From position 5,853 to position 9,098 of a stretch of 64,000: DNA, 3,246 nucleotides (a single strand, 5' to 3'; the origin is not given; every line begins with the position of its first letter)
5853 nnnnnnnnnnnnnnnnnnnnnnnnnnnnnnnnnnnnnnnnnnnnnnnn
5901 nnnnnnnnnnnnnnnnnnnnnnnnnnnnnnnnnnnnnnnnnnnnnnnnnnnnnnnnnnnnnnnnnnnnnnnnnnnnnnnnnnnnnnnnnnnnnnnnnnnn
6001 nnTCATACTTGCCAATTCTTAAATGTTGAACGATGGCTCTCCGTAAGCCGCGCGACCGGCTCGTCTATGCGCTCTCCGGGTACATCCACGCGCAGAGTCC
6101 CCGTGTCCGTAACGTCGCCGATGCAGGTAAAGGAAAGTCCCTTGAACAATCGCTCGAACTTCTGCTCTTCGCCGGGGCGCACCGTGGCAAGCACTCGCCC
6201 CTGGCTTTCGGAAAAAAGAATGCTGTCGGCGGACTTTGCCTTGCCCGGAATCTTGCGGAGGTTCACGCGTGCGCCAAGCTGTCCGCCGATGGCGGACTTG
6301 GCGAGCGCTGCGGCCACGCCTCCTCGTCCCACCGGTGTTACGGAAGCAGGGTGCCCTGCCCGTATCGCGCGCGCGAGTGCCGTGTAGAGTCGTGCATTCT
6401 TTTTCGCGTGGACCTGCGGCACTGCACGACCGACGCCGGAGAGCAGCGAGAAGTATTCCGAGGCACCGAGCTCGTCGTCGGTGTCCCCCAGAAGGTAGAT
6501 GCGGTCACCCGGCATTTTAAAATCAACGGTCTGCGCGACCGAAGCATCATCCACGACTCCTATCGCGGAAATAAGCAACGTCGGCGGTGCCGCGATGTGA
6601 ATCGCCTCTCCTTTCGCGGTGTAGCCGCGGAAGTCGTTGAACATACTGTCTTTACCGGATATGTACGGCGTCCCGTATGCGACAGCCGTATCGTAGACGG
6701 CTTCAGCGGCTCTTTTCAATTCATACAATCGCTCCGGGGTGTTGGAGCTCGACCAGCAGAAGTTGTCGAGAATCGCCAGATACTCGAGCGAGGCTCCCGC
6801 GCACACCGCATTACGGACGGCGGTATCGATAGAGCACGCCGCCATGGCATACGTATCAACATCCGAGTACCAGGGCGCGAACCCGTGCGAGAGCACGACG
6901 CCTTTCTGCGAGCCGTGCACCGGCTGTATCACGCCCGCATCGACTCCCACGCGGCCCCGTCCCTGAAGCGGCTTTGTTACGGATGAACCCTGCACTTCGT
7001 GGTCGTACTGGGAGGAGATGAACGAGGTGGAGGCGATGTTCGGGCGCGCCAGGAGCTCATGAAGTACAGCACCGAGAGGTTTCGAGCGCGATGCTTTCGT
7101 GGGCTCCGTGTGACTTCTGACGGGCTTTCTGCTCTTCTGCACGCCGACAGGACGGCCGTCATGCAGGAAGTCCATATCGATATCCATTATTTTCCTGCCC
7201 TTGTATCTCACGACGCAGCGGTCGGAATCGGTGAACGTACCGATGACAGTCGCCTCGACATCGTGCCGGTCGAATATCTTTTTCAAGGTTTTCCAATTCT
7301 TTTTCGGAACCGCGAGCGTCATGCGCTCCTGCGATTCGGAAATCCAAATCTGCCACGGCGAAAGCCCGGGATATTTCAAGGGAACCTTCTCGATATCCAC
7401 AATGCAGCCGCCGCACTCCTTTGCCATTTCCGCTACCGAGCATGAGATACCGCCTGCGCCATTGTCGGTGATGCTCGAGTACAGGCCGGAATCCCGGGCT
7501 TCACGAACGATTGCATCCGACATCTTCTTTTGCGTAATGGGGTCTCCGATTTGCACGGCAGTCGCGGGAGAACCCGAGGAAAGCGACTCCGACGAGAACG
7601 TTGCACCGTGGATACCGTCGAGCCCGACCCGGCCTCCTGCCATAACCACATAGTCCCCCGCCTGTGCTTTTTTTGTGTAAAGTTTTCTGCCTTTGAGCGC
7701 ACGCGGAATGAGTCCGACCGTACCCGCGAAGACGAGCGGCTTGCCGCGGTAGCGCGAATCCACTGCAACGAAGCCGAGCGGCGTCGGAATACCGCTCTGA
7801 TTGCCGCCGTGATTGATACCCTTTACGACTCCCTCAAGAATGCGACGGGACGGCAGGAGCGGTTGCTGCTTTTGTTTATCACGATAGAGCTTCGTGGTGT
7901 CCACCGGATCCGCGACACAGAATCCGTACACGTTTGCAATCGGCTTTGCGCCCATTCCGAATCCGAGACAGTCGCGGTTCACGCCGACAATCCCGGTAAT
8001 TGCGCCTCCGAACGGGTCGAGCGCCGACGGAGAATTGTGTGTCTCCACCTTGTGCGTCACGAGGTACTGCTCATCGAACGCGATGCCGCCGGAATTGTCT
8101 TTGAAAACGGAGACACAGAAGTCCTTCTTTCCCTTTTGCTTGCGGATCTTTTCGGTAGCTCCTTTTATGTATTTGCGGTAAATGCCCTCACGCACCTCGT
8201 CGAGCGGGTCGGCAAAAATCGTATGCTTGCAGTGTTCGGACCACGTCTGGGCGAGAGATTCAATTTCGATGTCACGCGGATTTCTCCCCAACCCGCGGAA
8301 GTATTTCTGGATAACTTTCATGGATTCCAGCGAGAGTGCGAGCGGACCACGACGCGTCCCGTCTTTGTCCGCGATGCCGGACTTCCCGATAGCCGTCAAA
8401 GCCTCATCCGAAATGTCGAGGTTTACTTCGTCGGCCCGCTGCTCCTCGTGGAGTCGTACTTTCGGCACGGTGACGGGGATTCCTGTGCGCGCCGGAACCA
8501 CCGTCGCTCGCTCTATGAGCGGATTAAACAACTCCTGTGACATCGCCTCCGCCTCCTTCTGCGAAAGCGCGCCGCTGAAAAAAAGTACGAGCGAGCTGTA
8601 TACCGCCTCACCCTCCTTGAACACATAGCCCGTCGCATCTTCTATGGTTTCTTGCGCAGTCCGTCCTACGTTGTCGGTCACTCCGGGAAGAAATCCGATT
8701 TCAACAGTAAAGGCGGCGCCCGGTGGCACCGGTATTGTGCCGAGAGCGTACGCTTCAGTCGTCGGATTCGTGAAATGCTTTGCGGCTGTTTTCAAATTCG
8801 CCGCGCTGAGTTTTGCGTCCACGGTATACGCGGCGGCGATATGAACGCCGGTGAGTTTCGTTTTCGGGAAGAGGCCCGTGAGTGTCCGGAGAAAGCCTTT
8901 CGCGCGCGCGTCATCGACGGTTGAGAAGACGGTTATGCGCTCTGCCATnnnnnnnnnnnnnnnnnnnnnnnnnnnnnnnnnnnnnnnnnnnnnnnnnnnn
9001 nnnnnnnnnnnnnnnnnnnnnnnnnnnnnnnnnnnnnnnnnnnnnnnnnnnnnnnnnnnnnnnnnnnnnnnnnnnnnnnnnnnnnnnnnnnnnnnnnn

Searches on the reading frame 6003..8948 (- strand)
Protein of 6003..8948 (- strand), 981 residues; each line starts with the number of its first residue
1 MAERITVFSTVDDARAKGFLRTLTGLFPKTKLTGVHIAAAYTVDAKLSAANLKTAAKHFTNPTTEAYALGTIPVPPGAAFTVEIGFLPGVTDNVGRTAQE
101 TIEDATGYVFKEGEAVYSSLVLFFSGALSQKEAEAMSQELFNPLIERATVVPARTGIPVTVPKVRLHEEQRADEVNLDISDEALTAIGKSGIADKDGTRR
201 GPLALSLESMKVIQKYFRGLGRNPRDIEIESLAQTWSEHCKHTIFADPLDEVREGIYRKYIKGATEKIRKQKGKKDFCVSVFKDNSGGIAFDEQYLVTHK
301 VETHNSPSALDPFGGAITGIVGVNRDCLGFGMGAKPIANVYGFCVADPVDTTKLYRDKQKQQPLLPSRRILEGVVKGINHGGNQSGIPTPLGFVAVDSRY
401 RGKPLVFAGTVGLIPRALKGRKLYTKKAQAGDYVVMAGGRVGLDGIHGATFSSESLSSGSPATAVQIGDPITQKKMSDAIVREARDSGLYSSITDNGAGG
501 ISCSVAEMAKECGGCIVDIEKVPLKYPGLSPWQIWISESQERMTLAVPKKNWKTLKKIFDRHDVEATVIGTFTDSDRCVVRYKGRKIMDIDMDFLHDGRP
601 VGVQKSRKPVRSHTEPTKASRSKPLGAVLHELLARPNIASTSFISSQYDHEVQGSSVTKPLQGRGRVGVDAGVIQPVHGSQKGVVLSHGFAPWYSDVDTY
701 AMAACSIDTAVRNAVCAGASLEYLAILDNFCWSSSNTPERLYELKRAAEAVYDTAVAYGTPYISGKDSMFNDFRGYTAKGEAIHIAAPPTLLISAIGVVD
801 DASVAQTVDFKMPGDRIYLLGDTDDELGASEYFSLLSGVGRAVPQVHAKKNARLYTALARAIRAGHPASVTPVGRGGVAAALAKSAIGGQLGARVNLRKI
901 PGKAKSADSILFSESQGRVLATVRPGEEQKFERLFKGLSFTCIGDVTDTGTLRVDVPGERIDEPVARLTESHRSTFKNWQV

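Call 41: search_protein_families(library=pfam, proteins=[window:6003-8948:-], max_evalue=0.00001)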
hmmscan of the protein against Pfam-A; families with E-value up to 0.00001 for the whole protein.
window:6003-8948:- (981 aa): 3 families
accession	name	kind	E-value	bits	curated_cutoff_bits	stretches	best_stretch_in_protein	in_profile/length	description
PF02769.27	AIRS_C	-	1e-49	169.1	23.1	2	429-583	1-156/156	AIR synthase related protein, C-terminal domain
PF00586.29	AIRS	-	1.1e-20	74.6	24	2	284-414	2-112/112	AIR synthase related protein, N-terminal domain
PF18072.6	FGAR-AT_linker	-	6.7e-16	59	26.6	1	201-242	8-49/50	Formylglycinamide ribonucleotide amidotransferase linker domain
